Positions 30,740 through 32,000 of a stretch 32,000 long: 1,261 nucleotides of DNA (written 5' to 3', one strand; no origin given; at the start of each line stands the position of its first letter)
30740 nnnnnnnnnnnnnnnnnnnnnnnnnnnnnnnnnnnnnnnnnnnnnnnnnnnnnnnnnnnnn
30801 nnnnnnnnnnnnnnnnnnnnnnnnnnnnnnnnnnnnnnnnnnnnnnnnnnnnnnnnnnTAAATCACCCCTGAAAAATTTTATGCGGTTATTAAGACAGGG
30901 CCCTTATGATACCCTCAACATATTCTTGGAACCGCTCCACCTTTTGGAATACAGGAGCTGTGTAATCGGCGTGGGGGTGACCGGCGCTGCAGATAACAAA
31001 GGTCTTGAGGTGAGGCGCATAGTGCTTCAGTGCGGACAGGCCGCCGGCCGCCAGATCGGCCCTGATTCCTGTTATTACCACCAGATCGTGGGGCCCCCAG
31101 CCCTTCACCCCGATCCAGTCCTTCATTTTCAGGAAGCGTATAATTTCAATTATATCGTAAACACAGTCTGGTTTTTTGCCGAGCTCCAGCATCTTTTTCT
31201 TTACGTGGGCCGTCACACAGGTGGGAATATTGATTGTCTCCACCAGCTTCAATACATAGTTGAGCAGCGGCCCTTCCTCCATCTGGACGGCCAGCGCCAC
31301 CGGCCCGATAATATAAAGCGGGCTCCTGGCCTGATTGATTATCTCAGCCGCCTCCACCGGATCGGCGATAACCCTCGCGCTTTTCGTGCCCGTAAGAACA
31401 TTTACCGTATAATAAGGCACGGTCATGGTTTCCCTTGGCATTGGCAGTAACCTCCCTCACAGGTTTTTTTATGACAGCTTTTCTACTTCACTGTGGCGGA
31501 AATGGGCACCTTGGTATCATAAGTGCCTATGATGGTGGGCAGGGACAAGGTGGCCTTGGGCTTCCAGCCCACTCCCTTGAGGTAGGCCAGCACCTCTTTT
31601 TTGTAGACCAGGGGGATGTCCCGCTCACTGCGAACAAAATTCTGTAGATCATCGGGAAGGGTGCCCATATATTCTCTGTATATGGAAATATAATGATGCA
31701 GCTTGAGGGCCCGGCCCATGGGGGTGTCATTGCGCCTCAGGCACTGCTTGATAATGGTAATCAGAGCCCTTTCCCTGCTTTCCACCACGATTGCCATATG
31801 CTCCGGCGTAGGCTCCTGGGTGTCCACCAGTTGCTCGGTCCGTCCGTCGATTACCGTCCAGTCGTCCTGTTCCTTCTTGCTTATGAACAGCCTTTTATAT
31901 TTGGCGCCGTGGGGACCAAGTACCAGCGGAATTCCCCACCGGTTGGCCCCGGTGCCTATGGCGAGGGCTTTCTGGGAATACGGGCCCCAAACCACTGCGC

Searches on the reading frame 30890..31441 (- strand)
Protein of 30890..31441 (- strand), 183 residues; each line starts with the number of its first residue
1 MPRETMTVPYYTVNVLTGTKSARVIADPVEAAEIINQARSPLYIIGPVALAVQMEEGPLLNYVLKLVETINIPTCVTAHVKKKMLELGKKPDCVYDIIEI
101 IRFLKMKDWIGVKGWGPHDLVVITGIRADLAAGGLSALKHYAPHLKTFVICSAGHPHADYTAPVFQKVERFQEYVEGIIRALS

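Call 4: search_protein_families(library=pfam, proteins=[window:30890-31441:-])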
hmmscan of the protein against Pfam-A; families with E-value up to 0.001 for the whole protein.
window:30890-31441:- (183 aa): 1 family
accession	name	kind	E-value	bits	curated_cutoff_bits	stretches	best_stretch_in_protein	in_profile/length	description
PF02552.22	CO_dh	-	8.1e-21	75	21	1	7-169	5-157/168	CO dehydrogenase beta subunit/acetyl-CoA synthase epsilon subunit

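Call 7: search_protein_families(library=ncbifam, proteins=[window:30890-31441:-])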
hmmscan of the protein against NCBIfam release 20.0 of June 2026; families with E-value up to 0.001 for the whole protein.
window:30890-31441:- (183 aa): 1 family
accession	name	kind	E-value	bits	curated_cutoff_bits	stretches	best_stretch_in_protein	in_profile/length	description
TIGR00315.1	cdhB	equivalog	3.4e-27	95.4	101.2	1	11-178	1-159/162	CO dehydrogenase/acetyl-CoA synthase complex subunit epsilon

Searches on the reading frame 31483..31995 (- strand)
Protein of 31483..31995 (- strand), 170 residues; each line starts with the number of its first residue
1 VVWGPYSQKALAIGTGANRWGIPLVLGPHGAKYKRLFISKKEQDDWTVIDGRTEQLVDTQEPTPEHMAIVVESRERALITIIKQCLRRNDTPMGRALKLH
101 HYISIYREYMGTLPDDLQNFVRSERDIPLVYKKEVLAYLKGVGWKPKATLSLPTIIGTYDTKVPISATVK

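Call 4: search_protein_families(library=pfam, proteins=[window:31483-31995:-])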
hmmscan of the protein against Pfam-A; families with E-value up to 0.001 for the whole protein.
window:31483-31995:- (170 aa): 0 families

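Call 7: search_protein_families(library=ncbifam, proteins=[window:31483-31995:-])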
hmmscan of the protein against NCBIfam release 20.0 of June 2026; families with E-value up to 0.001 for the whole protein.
window:31483-31995:- (170 aa): 1 family
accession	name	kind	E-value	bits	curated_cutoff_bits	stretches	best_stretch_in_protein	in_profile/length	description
TIGR00314.1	cdhA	equivalog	6.5e-56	189.6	781.3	1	2-148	614-761/784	CO dehydrogenase/acetyl-CoA synthase complex subunit alpha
